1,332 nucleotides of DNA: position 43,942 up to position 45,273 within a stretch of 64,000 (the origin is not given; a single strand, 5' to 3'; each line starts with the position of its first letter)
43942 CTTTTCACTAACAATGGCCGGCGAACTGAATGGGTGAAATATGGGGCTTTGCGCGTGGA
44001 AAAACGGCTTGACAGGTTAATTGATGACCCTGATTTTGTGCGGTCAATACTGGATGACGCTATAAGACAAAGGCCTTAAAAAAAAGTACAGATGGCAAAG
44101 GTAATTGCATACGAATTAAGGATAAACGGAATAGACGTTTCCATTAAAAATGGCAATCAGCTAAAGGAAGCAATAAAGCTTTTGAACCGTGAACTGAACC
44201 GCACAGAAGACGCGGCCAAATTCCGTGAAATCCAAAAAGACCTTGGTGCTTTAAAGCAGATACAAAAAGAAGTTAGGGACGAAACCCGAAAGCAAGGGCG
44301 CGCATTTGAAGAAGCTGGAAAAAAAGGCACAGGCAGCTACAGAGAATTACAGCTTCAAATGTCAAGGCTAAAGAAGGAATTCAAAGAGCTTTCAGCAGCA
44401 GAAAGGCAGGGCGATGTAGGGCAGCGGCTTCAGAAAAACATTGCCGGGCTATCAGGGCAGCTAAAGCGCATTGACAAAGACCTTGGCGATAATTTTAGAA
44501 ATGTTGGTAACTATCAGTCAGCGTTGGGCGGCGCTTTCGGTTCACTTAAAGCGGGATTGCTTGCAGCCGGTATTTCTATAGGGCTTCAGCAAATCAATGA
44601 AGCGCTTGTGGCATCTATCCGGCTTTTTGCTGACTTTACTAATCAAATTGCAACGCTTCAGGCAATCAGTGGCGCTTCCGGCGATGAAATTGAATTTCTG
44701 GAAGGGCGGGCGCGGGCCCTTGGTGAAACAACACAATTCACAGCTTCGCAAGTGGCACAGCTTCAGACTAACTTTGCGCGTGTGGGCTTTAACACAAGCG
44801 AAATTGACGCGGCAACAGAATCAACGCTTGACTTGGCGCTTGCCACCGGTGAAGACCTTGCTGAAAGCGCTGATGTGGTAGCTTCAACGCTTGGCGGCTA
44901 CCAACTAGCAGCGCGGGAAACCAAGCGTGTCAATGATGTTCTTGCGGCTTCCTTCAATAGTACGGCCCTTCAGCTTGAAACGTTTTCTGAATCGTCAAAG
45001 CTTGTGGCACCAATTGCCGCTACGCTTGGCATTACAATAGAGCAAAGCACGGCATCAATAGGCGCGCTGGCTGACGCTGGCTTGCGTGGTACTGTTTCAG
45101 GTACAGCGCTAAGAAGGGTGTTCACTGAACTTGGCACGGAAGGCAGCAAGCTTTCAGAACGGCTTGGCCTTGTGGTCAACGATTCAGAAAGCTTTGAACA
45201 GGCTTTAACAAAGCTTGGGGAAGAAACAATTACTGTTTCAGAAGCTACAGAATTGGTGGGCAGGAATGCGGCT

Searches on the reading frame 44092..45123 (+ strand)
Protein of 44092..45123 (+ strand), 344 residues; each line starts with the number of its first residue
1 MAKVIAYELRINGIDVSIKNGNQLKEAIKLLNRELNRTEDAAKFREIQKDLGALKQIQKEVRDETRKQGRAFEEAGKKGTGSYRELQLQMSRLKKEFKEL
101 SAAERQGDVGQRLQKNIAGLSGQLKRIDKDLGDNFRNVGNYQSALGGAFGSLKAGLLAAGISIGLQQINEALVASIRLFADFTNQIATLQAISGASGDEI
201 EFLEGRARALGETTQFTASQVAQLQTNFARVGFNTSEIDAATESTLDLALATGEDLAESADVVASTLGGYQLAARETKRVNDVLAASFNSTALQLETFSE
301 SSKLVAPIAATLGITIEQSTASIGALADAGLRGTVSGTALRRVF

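Call 56: find_related_loci(query=A2, collection=viral_contigs, flank=10000)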
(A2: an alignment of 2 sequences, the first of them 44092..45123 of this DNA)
Query A2 (344 aa) in viral_contigs; peptide patterns used: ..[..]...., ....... (x = any residue, [..] = any of these).
427 stretches matched a pattern; 339 encode a relative of the query (tblastn E <= 1e-3); the best 80 are kept; 80 distinct loci.
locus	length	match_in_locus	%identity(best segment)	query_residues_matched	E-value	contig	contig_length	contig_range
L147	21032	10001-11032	69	1-344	4e-151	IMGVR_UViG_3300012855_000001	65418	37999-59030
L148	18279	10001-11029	54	3-344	1e-108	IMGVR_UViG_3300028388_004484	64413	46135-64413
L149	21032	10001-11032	48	3-341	4e-99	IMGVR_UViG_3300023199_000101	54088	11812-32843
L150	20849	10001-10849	45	39-344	2e-70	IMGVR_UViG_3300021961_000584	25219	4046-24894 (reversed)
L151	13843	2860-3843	39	5-344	8e-62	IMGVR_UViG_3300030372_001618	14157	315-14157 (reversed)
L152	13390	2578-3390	42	53-344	1e-59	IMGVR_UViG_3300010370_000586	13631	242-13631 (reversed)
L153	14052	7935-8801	40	33-344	4e-59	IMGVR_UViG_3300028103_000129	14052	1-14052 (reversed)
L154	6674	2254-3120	40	33-344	4e-59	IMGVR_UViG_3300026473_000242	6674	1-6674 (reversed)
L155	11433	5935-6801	40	33-344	4e-59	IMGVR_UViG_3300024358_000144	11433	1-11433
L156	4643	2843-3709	40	33-344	3e-59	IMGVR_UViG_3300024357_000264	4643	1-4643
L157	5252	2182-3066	41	29-344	8e-58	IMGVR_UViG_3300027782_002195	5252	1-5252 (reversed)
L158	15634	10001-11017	37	35-344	4e-57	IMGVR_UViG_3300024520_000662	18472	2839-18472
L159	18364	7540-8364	39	53-344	7e-57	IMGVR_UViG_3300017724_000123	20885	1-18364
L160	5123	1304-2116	42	53-344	1e-56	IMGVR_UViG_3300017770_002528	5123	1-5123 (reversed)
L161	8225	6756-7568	42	53-344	2e-56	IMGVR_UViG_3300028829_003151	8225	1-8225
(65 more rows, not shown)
